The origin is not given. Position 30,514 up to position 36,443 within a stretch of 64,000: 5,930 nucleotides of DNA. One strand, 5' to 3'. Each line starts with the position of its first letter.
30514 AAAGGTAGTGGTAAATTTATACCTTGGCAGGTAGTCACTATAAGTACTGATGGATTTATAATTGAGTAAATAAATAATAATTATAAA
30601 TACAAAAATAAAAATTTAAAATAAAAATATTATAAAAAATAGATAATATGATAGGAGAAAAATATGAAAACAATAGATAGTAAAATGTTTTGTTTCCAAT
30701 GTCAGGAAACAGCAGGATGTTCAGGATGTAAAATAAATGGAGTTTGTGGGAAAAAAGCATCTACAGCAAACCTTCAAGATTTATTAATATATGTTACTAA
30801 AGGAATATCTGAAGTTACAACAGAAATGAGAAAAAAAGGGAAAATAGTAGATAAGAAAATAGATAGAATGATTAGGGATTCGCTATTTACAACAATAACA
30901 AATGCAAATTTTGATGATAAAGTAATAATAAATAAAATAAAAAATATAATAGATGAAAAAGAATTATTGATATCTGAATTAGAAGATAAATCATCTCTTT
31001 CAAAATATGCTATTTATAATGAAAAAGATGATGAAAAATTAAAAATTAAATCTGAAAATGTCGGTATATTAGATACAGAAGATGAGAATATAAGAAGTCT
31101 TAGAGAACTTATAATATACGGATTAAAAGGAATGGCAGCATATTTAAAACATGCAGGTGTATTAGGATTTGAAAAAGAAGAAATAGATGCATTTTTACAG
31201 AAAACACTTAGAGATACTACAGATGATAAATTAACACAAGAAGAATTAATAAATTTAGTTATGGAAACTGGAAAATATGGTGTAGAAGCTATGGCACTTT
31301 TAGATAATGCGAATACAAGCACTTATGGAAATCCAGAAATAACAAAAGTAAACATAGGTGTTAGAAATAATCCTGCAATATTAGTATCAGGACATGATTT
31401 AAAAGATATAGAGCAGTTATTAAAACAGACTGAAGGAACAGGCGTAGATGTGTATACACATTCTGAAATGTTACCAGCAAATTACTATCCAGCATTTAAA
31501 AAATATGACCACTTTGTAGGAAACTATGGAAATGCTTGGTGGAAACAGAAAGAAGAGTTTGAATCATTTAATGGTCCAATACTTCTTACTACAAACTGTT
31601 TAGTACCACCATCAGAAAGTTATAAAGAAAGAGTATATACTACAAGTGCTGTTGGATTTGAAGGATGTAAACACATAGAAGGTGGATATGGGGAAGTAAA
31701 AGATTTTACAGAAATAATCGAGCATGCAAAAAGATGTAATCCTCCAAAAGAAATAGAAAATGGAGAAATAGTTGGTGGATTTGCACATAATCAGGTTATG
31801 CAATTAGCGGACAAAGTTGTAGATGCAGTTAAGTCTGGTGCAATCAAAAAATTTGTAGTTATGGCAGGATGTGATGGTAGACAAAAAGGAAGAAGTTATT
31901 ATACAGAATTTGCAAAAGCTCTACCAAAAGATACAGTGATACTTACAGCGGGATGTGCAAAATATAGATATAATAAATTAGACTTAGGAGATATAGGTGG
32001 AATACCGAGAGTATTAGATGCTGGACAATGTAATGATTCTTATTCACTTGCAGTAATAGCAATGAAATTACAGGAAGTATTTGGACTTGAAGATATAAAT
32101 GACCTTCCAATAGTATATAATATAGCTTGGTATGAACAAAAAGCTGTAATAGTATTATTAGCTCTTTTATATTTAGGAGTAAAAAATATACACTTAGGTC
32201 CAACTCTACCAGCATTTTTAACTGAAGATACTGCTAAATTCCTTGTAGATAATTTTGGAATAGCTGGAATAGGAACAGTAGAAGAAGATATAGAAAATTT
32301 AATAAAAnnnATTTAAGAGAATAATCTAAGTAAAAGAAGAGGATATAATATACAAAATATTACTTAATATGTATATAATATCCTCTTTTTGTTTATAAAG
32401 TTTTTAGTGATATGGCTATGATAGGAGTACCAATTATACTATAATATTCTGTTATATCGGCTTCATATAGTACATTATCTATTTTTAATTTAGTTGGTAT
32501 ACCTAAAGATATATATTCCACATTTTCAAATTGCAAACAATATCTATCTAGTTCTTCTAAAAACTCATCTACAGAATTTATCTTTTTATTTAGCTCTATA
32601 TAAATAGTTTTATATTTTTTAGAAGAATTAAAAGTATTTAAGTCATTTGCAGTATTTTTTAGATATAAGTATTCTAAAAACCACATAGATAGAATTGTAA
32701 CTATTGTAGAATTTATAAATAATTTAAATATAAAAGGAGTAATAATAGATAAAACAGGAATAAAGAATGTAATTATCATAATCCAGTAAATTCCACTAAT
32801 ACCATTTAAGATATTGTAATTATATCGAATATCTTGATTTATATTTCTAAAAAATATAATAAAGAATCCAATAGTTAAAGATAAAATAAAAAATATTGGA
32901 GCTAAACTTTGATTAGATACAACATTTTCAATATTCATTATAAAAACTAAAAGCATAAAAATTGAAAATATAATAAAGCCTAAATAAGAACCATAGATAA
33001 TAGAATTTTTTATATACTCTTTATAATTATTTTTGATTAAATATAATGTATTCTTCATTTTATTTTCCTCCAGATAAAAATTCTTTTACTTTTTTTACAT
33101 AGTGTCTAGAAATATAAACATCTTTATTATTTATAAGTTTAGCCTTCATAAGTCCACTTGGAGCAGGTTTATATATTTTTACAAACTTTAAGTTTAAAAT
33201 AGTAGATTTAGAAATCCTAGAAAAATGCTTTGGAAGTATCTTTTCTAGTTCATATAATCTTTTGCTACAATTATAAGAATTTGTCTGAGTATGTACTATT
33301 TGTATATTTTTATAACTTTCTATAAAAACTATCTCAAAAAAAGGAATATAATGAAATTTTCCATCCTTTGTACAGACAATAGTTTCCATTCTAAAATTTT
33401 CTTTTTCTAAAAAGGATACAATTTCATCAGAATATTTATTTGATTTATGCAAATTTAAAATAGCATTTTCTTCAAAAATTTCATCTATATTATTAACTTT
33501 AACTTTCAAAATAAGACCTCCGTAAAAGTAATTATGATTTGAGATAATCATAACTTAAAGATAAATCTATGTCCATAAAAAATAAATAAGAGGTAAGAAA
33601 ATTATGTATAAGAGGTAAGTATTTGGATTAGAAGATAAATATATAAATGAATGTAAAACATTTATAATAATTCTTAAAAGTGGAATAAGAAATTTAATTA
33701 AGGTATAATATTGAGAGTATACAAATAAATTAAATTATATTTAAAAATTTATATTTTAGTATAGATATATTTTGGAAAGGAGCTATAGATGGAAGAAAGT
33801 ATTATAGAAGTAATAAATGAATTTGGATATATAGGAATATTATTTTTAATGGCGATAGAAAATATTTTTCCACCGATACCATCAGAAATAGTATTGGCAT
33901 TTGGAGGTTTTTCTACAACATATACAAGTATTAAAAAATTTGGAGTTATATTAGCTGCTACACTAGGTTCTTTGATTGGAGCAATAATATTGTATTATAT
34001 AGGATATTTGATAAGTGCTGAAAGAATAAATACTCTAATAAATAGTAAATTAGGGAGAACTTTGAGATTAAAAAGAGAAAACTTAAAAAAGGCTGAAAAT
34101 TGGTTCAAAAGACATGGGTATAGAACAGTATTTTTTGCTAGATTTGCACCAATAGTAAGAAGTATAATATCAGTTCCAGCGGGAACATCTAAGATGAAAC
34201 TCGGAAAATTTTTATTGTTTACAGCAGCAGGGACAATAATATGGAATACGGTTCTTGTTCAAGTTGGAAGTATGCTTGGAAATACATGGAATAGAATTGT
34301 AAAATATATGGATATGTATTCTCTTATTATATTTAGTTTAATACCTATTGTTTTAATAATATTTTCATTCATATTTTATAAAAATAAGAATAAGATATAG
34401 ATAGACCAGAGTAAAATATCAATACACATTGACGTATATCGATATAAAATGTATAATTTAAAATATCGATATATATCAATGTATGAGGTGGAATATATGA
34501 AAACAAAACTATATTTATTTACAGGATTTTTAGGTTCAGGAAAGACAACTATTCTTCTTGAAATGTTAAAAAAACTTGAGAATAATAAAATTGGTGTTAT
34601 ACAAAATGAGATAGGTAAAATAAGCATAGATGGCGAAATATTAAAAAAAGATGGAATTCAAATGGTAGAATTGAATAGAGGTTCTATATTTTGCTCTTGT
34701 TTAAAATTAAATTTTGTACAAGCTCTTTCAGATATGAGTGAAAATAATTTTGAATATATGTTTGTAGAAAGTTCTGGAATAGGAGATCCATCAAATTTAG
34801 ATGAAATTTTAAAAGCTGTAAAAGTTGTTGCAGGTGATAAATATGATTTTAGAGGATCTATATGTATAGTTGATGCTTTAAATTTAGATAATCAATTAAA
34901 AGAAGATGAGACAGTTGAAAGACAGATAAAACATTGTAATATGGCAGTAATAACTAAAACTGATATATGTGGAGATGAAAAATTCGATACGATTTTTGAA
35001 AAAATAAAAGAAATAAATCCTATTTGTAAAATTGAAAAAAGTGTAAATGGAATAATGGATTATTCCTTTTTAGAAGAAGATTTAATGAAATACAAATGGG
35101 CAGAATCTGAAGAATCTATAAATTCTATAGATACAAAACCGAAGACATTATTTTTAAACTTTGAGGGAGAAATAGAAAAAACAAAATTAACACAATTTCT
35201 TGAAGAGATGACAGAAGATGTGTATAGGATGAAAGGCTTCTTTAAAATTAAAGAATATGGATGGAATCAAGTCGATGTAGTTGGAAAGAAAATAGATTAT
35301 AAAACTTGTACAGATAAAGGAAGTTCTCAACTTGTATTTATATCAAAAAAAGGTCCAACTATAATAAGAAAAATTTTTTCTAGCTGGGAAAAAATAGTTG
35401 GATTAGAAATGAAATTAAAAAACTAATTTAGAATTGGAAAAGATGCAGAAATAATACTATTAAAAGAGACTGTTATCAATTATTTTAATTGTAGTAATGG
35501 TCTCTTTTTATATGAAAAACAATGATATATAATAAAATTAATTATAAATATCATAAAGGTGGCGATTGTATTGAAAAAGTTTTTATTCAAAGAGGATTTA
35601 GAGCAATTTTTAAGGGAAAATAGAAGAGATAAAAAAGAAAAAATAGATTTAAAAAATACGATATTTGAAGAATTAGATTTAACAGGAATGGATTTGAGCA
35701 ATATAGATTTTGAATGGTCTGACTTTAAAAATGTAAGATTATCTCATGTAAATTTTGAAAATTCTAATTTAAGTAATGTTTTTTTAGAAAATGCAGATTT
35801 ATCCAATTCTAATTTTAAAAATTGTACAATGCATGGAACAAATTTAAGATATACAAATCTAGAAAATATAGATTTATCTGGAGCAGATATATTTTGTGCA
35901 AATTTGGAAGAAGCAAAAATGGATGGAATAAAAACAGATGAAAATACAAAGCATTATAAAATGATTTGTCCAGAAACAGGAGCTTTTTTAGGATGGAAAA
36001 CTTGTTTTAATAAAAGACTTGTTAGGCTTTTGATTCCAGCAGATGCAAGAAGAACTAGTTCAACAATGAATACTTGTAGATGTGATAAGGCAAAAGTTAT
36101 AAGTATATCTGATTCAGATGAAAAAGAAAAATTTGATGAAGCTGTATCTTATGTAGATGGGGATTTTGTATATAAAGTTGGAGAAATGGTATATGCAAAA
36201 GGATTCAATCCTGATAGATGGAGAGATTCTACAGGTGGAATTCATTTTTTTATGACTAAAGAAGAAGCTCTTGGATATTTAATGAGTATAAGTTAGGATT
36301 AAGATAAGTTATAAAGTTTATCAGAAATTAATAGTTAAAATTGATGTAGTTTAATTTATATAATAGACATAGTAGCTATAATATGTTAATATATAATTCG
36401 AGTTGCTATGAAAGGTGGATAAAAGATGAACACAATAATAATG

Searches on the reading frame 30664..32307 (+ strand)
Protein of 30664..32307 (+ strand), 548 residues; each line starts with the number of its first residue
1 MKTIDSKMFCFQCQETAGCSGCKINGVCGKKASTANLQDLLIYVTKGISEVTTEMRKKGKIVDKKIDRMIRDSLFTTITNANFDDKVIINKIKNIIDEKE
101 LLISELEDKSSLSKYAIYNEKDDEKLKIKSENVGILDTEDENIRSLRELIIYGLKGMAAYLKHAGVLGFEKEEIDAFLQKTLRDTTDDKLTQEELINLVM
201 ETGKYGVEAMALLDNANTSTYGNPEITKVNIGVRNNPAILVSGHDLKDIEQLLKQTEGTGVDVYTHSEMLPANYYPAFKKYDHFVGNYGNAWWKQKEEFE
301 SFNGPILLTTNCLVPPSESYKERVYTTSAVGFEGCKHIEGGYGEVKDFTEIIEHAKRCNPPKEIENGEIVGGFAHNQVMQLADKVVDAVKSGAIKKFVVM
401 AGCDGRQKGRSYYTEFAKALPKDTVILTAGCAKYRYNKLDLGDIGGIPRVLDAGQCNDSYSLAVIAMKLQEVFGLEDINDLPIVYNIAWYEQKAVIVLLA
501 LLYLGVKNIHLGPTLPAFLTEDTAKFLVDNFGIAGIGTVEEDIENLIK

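Call 53: search_protein_families(library=pfam, proteins=[window:30664-32307:+], max_evalue=0.00001)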
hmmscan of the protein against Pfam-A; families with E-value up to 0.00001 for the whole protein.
window:30664-32307:+ (548 aa): 1 family
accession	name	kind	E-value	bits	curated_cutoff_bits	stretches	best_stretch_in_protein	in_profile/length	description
PF03063.25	Prismane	-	3.5e-181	603.8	27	1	8-544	1-513/513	Prismane/CO dehydrogenase family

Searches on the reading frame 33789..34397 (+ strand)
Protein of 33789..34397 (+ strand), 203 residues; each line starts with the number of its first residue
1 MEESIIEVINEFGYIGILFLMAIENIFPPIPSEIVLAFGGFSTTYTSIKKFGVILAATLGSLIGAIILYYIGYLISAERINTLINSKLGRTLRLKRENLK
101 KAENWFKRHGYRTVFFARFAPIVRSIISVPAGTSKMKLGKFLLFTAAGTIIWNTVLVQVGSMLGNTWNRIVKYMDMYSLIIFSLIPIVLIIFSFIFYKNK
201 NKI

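Call 15: search_protein_families(library=pfam, proteins=[window:33789-34397:+], max_evalue=0.00001)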
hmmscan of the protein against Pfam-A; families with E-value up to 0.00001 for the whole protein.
window:33789-34397:+ (203 aa): 1 family
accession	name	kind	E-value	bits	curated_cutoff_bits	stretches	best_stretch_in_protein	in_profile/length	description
PF09335.16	VTT_dom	-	4.4e-23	82.5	33.9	1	30-161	1-122/123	VTT domain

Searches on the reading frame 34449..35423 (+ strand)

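Call 15: search_protein_families(library=pfam, proteins=[window:34449-35423:+], max_evalue=0.00001)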
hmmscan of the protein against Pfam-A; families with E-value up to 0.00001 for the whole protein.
window:34449-35423:+ (325 aa): 2 families
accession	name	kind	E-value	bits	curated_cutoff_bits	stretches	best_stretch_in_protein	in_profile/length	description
PF02492.25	cobW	-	7.9e-37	127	20.7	1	22-192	3-175/180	CobW/HypB/UreG, nucleotide-binding domain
PF07683.19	CobW_C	-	1.3e-08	35.1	22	1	234-300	4-79/94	Cobalamin synthesis protein cobW C-terminal domain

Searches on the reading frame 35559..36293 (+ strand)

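Call 15: search_protein_families(library=pfam, proteins=[window:35559-36293:+], max_evalue=0.00001)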
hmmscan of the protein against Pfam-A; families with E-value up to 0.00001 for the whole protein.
window:35559-36293:+ (245 aa): 5 families
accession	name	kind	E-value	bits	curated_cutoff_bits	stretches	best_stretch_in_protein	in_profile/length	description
PF19062.5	DUF5758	-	6.3e-52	174.4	26.9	1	133-237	1-105/105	Family of unknown function (DUF5758)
PF00805.28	Pentapeptide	-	1.8e-20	72.6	20.2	2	60-97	2-39/40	Pentapeptide repeats (8 copies)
PF13599.13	Pentapeptide_4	-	1.5e-15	57.5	38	2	28-86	20-78/78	Pentapeptide repeat region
PF13576.12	Pentapeptide_3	-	1.6e-10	41.4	27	0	32-73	2-46/48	Pentapeptide repeats (9 copies)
PF23894.2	LD_SV2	-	5.5e-06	27.1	29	1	48-106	24-82/92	SV2A/B/C luminal domain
